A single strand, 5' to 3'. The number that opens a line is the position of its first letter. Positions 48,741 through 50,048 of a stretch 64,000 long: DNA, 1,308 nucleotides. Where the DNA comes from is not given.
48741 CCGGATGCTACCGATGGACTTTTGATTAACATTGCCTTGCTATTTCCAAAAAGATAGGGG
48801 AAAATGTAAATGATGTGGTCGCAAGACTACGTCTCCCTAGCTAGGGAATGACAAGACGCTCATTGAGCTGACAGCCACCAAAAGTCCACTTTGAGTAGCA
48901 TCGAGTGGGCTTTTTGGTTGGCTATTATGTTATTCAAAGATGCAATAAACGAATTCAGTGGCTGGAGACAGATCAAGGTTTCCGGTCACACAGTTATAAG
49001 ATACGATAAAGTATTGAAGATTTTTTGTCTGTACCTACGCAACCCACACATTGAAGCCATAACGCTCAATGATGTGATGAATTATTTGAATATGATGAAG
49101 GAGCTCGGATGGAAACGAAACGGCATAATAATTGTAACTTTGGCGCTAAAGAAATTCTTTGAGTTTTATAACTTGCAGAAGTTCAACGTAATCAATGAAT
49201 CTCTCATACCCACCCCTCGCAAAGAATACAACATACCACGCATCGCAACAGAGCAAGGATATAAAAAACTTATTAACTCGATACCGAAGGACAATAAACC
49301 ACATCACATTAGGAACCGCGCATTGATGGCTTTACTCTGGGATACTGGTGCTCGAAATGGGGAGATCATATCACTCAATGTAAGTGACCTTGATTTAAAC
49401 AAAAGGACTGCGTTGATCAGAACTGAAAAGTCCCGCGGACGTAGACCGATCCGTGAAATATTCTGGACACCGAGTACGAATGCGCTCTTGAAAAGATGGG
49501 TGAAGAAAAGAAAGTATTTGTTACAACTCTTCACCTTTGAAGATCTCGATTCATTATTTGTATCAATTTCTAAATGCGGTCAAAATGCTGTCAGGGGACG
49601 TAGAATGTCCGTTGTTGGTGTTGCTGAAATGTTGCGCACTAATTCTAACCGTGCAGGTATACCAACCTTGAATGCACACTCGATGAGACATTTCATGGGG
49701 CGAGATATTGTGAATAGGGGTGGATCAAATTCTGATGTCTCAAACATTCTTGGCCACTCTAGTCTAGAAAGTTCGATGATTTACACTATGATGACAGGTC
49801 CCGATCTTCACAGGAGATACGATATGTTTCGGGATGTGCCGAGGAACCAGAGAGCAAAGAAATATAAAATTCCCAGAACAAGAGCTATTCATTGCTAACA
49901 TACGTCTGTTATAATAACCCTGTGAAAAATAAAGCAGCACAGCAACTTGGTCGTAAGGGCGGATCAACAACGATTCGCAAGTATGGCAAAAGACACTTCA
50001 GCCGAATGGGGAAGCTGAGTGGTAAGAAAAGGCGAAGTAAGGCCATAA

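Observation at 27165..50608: Integrative element inserted in the 3' end of gap with three versions of the gene terminus (tandem accretion)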

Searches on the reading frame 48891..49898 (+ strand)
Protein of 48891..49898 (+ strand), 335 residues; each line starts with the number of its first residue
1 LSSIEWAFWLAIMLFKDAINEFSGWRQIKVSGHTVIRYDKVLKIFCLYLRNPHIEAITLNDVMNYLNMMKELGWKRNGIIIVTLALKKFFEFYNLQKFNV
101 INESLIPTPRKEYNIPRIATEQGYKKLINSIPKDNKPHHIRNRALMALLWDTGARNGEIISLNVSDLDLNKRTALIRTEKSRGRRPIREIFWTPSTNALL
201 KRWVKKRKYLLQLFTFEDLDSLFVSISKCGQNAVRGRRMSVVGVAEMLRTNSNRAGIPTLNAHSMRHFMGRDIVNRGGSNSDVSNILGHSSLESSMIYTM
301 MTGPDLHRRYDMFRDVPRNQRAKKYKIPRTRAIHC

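Call 14: search_protein_families(library=pfam, proteins=[window:48891-49898:+], max_evalue=0.01)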
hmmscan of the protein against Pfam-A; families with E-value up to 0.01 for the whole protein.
window:48891-49898:+ (335 aa): 2 families
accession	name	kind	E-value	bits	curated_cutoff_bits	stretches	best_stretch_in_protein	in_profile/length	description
PF00589.27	Phage_integrase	-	8.2e-25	88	27.1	1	120-300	4-167/172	Phage integrase family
PF02899.23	Phage_int_SAM_1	-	7.7e-05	23.3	22.3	1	29-93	13-79/83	Phage integrase, N-terminal SAM-like domain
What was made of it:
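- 48891..49898 (+): Tyrosine integrase (XerC/D-like fold), apparently intact. PF00589 and PF02899 (call 14).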

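Call 30: find_related_loci(query=window:48891-49895:+, collection=viral_contigs, flank=10000)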
Query window:48891-49895:+ (335 aa) in viral_contigs; peptide patterns used: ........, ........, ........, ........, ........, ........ (x = any residue, [..] = any of these).
4 stretches matched a pattern, but none encodes a relative of the query by tblastn (E <= 1e-3).

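Call 31: find_homologous_proteins(query=window:48939-49895:+)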
Query window:48939-49895:+ (319 aa): 338 proteins with E <= 0.001 among 1100 candidates; the best 120 are listed.
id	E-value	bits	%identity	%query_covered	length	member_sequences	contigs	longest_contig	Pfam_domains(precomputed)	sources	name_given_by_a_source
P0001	2.0e-198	676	92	100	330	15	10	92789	PF00589.28,PF02899.24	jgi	jgi:site-specific recombinase XerD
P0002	2.9e-196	669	91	100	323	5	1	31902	PF00589.28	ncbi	-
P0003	2.9e-195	666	90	100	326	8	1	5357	PF00589.28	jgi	-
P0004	2.5e-192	656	88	100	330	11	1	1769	PF00589.28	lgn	-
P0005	2.4e-182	623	84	100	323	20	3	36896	PF00589.28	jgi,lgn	jgi:site-specific recombinase XerD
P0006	3.1e-165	567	80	96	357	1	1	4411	PF00589.28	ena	-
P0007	6.4e-163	559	77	98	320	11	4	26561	PF00589.28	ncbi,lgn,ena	-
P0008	2.7e-162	557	78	96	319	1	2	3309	PF00589.28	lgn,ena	-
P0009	7.9e-132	457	66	93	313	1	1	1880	PF00589.28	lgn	-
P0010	3.5e-130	452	66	94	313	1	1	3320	PF00589.28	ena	-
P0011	5.9e-125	435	63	94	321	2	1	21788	PF00589.28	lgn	-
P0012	7.7e-125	434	63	93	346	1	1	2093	PF00589.28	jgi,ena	-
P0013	1.9e-124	433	63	94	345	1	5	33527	PF00589.28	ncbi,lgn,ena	-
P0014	1.6e-120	420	61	94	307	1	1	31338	PF00589.28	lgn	-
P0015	1.3e-118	414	58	100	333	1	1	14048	PF00589.28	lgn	-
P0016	2.6e-113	396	60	93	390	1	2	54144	PF00589.28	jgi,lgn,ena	jgi:site-specific recombinase XerD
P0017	3.0e-113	396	61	87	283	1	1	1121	PF00589.28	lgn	-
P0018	4.2e-113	396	58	94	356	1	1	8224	PF00589.28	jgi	jgi:integrase/recombinase XerC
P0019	4.5e-112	392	56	96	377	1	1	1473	PF00589.28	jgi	jgi:integrase/recombinase XerD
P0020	5.0e-111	389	57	100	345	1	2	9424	PF00589.28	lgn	-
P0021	7.7e-111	388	56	96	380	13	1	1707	PF00589.28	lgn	-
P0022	9.9e-111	388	56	96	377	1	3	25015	PF00589.28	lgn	-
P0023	1.8e-110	387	55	98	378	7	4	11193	PF00589.28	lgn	-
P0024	2.2e-110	387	58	93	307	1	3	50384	PF00589.28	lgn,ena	-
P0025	2.4e-110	387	58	92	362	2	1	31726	PF00589.28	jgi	jgi:integrase/recombinase XerC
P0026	3.3e-110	386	59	93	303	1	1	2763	PF00589.28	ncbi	-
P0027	3.6e-110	386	59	93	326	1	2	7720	PF00589.28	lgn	-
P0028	4.9e-110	386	57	93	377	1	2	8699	PF00589.28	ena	-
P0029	6.1e-110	385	55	97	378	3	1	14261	PF00589.28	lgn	-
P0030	6.8e-110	385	57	93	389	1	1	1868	PF00589.28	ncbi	-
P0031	1.2e-109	384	59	93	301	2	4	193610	PF00589.28,PF02899.24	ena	-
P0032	1.5e-109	384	57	93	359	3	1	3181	PF00589.28,PF02899.24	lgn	-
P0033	1.7e-109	384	57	95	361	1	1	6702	PF00589.28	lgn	-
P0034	1.7e-109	384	56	93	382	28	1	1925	PF00589.28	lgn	-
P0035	2.1e-109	384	59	93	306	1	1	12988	PF00589.28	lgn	-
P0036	4.3e-109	383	58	93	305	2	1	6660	PF00589.28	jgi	jgi:site-specific recombinase XerD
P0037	4.4e-109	382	56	94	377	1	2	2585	PF00589.28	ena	-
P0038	7.4e-109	382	55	93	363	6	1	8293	PF00589.28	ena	-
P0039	1.4e-108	381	57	93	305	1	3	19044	PF00589.28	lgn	-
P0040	1.4e-108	381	57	93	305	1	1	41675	PF00589.28,PF02899.24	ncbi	-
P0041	1.7e-108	381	57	93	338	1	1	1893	PF00589.28,PF02899.24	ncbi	-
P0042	2.4e-108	380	55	96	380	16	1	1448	PF00589.28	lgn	-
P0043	3.0e-108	380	56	93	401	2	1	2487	PF00589.28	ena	-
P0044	3.5e-108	380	56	93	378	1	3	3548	PF00589.28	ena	-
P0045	3.5e-108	380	56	93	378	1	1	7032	PF00589.28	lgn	-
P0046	3.7e-108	379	55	97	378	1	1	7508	PF00589.28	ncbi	-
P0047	6.1e-108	379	59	93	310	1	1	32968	PF00589.28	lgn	-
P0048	6.6e-108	379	57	93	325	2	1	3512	PF00589.28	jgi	jgi:integrase/recombinase XerC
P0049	7.7e-108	378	57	92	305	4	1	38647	PF00589.28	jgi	jgi:integrase/recombinase XerD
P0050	1.1e-107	378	54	97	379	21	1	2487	PF00589.28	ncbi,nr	ncbi:MAG: tyrosine-type recombinase/integrase [Bdellovibrionales bacterium]|nr:tyrosine-type recombi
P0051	1.4e-107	378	56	95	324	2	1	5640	PF00589.28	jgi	jgi:integrase/recombinase XerC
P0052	2.5e-107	377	56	93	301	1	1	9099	PF00589.28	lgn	-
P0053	2.7e-107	377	58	93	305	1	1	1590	PF00589.28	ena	-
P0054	3.3e-107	376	54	96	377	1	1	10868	PF00589.28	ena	-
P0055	3.5e-107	376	54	97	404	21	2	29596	PF00589.28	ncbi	-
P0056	3.5e-107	376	56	93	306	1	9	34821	PF00589.28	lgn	-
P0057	7.6e-107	375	58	93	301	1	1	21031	PF00589.28,PF02899.24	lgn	-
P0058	8.6e-107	375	58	93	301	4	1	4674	PF00589.28,PF02899.24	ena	-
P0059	9.2e-107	375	53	98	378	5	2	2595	PF00589.28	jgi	jgi:site-specific recombinase XerD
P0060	1.3e-106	374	54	96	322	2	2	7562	PF00589.28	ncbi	-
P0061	1.3e-106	374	54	97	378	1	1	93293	PF00589.28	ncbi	-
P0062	1.6e-106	374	54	97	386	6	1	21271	PF00589.28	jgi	-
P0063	3.0e-106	373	57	93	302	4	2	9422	PF00589.28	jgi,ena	jgi:site-specific recombinase XerD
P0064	3.1e-106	373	56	93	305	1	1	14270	PF00589.28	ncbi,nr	ncbi:MAG: tyrosine-type recombinase/integrase [Patescibacteria group bacterium]|nr:tyrosine-type rec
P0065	3.3e-106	373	57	93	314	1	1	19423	PF00589.28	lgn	-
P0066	3.6e-106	373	56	93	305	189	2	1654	PF00589.28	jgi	jgi:site-specific recombinase XerD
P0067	5.0e-106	372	54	97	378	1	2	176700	PF00589.28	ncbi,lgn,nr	ncbi:MAG TPA: tyrosine-type recombinase/integrase [Candidatus Paceibacterota bacterium]|nr:tyrosine-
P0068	5.6e-106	372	55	97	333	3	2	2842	PF00589.28,PF02899.24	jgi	-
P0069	7.1e-106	372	54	96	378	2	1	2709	PF00589.28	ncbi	-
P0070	7.5e-106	372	55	93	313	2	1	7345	PF00589.28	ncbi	-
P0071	7.6e-106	372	56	93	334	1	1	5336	PF00589.28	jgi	jgi:integrase/recombinase XerC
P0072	9.6e-106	372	56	93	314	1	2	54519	PF00589.28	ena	-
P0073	1.4e-105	371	57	93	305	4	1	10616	PF00589.28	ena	-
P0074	2.3e-105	370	55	93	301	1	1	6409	PF00589.28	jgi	-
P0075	3.2e-105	370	56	93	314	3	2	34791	PF00589.28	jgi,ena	-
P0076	4.5e-105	369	54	97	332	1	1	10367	PF00589.28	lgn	-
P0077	4.6e-105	369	56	93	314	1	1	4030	PF00589.28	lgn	-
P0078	4.8e-105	369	54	97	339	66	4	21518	PF00589.28,PF02899.24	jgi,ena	-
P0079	5.2e-105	369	56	93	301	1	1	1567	PF00589.28,PF02899.24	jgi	-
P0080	6.0e-105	369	54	96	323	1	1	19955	PF00589.28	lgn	-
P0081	6.0e-105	369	56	93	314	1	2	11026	PF00589.28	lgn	-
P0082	6.3e-105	369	58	91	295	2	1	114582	PF00589.28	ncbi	ncbi:MAG: tyrosine-type recombinase/integrase, partial [Patescibacteria group bacterium]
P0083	6.3e-105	369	56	93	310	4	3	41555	PF00589.28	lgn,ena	-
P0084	8.4e-105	368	55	94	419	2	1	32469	PF00589.28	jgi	-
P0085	1.1e-104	368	56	93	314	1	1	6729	PF00589.28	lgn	-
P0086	1.2e-104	368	55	97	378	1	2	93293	PF00589.28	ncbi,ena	-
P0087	1.7e-104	367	54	97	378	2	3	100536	PF00589.28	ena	-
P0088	1.8e-104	367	57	93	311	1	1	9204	PF00589.28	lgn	-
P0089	4.1e-104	366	54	96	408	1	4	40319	PF00589.28,PF02899.24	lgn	-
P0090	6.6e-104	365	54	93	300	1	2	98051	PF00589.28,PF02899.24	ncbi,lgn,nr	ncbi:MAG: tyrosine-type recombinase/integrase [Candidatus Komeilibacteria bacterium]|nr:tyrosine-typ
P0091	7.5e-104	365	57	91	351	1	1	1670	PF00589.28,PF02899.24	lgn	-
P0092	9.6e-104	365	53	98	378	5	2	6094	PF00589.28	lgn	-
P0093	9.6e-104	365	55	94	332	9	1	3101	PF00589.28,PF02899.24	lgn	-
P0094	1.1e-103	365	52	96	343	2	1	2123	PF00589.28,PF02899.24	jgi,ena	-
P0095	1.4e-103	364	57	93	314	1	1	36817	PF00589.28,PF02899.24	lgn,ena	-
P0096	1.4e-103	364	55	97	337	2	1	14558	PF00589.28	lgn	-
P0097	1.6e-103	364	54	93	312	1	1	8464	PF00589.28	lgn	-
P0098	2.2e-103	364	55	93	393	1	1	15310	PF00589.28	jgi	jgi:site-specific recombinase XerD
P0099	2.7e-103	363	54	97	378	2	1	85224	PF00589.28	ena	-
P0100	4.9e-103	363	55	96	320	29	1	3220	PF00589.28,PF02899.24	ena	-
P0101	6.5e-103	362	57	92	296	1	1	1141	PF00589.28,PF02899.24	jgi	jgi:integrase/recombinase XerC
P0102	7.5e-103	362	55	93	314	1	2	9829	PF00589.28,PF02899.24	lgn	-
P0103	8.2e-103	362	57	93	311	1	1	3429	PF00589.28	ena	-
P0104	8.3e-103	362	54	98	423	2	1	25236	PF00589.28,PF02899.24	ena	-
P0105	8.6e-103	362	53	97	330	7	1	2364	PF00589.28,PF02899.24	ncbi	-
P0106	1.1e-102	361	54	93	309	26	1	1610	PF00589.28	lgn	-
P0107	2.4e-102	360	53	97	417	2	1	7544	PF00589.28,PF02899.24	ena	-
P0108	3.4e-102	360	51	98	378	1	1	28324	PF00589.28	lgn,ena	-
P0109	4.4e-102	359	55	93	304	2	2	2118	PF00589.28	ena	-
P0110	5.4e-102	359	55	92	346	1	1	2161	PF00589.28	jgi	jgi:site-specific recombinase XerD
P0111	5.6e-102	359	53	97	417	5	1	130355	PF00589.28,PF02899.24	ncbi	ncbi:MAG: tyrosine-type recombinase/integrase [Parcubacteria group bacterium]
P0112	6.2e-102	359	52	96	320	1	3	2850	PF00589.28,PF02899.24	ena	-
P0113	1.1e-101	358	57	92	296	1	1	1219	PF00589.28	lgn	-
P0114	1.7e-101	358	56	93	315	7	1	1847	PF00589.28,PF02899.24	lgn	-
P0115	1.7e-101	358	55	93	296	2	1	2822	PF00589.28,PF02899.24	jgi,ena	-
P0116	1.8e-101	357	53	96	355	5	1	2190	PF00589.28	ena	-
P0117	1.9e-101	357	55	90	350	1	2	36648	PF00589.28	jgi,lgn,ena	-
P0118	2.1e-101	357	54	93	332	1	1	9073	PF00589.28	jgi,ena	-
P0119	3.3e-101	357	52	96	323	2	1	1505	PF00589.28,PF02899.24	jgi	-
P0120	3.3e-101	357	55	93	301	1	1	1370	PF00589.28,PF02899.24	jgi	-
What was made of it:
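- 48891..49898 (+): Full-length homologues are 77-92% identical (call 31).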

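Call 32: find_encoding_contigs(protein=P0001, flank=10000, max_places=6)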
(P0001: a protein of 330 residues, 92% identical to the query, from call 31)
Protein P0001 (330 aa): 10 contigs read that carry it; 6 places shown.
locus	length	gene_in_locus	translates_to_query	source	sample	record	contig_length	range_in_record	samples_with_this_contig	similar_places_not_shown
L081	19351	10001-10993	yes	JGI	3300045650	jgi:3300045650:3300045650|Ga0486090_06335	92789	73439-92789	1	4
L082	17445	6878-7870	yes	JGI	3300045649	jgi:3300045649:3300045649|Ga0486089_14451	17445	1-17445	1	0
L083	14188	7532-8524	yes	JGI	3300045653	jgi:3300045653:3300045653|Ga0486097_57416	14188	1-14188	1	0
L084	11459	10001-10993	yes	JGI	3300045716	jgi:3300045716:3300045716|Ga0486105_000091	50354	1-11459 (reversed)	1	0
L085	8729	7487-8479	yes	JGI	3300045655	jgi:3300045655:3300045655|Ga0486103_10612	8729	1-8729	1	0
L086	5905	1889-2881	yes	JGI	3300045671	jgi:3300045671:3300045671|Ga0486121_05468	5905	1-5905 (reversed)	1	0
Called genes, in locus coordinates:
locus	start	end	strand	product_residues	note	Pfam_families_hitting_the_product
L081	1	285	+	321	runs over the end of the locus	PF00535:Glycos_transf_2, PF13641:Glyco_tranf_2_3, PF13632:Glyco_trans_2_3 (weak)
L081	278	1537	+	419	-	PF01943:Polysacc_synt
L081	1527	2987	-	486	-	-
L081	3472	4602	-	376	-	-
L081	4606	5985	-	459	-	PF13231:PMT_2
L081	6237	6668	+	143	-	PF01471:PG_binding_1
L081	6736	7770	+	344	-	PF00188:CAP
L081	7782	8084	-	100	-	-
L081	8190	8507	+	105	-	PF01371:Trp_repressor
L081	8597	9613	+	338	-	-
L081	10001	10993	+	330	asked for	PF02899:Phage_int_SAM_1 (faint), PF00589:Phage_integrase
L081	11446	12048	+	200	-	-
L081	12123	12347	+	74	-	-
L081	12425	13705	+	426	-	-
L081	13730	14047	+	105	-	-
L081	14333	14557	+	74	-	PF21956:DUF6922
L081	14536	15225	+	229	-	PF08843:AbiEii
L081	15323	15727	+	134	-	-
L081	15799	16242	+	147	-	PF02661:Fic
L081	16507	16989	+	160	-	-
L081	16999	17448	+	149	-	PF02502:LacAB_rpiB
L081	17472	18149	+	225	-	PF00834:Ribul_P_3_epim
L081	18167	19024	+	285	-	PF13292:DXP_synthase_N, PF00456:Transketolase_N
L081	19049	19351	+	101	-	?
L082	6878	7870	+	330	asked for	PF02899:Phage_int_SAM_1 (faint), PF00589:Phage_integrase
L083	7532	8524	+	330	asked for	PF02899:Phage_int_SAM_1 (faint), PF00589:Phage_integrase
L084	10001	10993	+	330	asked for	PF02899:Phage_int_SAM_1 (faint), PF00589:Phage_integrase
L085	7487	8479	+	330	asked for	PF02899:Phage_int_SAM_1 (faint), PF00589:Phage_integrase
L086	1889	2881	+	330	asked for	PF02899:Phage_int_SAM_1 (faint), PF00589:Phage_integrase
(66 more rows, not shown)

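Call 33: find_encoding_contigs(protein=P0002, flank=10000, max_places=3)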
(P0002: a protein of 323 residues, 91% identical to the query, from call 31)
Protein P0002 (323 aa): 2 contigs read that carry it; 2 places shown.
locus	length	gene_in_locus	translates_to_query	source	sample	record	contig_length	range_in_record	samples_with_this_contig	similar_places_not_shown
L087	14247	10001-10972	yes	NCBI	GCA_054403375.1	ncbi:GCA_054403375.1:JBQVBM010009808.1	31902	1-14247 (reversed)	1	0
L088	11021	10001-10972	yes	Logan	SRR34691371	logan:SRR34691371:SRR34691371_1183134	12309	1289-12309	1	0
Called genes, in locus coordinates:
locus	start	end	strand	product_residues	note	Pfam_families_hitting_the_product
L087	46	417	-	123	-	-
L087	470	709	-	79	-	-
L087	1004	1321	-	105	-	-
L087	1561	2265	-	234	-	-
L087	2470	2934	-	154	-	-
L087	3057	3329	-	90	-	-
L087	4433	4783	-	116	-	-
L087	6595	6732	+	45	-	-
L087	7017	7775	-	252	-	PF01978:TrmB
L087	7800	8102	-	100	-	-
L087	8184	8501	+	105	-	PF01371:Trp_repressor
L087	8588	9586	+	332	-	PF00156:Pribosyltran (faint)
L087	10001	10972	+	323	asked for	PF00589:Phage_integrase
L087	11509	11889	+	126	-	-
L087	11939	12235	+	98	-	-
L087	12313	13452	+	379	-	PF13479:AAA_24 (weak)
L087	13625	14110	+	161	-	PF04492:Phage_rep_O (weak)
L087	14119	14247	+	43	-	?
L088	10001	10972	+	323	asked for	PF00589:Phage_integrase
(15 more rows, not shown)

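Call 45: find_encoding_contigs(protein=P0005, flank=10000, max_places=3)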
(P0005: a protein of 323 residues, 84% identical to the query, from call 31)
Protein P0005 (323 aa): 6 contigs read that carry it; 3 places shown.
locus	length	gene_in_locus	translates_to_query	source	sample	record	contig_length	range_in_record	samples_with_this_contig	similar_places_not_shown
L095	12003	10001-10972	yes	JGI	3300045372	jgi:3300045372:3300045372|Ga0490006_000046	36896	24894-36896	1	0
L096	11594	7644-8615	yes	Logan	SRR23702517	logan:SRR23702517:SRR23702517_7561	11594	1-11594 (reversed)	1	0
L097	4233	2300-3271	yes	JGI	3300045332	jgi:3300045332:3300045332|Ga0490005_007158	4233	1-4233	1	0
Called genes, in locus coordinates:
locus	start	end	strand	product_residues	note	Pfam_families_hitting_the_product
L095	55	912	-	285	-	-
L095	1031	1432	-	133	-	-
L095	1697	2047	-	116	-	-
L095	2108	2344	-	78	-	-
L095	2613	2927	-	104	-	-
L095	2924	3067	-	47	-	-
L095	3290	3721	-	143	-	-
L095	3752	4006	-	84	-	-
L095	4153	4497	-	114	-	-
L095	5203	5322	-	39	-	-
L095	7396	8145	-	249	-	PF01978:TrmB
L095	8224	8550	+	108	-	PF01371:Trp_repressor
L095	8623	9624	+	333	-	PF00156:Pribosyltran (weak)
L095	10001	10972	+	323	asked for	PF00589:Phage_integrase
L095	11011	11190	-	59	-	-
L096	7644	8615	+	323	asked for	PF00589:Phage_integrase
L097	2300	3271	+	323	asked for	PF00589:Phage_integrase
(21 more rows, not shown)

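Call 46: find_encoding_contigs(protein=P0007, flank=10000, max_places=4)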
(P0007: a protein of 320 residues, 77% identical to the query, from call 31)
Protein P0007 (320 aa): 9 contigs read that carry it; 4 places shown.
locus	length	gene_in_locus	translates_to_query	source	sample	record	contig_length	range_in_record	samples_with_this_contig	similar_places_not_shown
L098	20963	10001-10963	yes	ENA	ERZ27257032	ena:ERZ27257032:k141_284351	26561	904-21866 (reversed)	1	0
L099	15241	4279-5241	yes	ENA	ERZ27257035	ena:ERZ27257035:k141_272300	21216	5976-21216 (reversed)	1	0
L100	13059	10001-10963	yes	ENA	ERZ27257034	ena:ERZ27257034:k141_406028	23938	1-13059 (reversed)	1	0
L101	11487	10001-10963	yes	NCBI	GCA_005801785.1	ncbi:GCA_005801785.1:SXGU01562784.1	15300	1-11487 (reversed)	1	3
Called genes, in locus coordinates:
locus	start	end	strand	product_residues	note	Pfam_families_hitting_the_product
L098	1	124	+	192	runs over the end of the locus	-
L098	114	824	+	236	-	PF08843:AbiEii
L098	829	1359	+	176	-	PF00300:His_Phos_1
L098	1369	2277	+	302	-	PF01073:3Beta_HSD, PF01370:Epimerase, PF02719:Polysacc_synt_2, PF04321:RmlD_sub_bind, PF05368:NmrA (weak), PF13460:NAD_binding_10, PF16363:GDP_Man_Dehyd, PF07993:NAD_binding_4 (weak)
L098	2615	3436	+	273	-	PF04956:TrbC (weak)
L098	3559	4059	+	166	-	-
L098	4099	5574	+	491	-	PF10342:Kre9_KNH (weak)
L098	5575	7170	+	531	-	PF01565:FAD_binding_4, PF04030:ALO (weak)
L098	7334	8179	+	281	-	PF10342:Kre9_KNH (weak)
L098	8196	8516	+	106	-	PF01371:Trp_repressor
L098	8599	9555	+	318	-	-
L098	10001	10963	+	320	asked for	PF00589:Phage_integrase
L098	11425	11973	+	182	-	PF02661:Fic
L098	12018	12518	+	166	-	PF02502:LacAB_rpiB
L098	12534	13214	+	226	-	PF00834:Ribul_P_3_epim, PF01729:QRPTase_C (faint)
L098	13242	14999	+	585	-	PF00664:ABC_membrane, PF00005:ABC_tran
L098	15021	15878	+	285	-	PF13292:DXP_synthase_N, PF00456:Transketolase_N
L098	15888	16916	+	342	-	PF02779:Transket_pyr, PF02780:Transketolase_C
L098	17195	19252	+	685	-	PF04851:ResIII, PF13604:AAA_30 (faint), PF17757:UvrB_inter, PF27431:UvrB_3rd, PF00271:Helicase_C, PF12344:UvrB, PF02151:UVR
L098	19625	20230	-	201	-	PF01936:NYN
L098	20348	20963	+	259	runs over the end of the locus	PF21294:Polysacc_lyase_14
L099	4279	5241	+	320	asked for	PF00589:Phage_integrase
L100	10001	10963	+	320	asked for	PF00589:Phage_integrase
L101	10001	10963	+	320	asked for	PF00589:Phage_integrase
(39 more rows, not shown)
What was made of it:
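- The TrpR-like/int module (with a ~320-340-aa gene between them) is also found with non-phage cargo in L098 and L081 (calls 32, 46).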
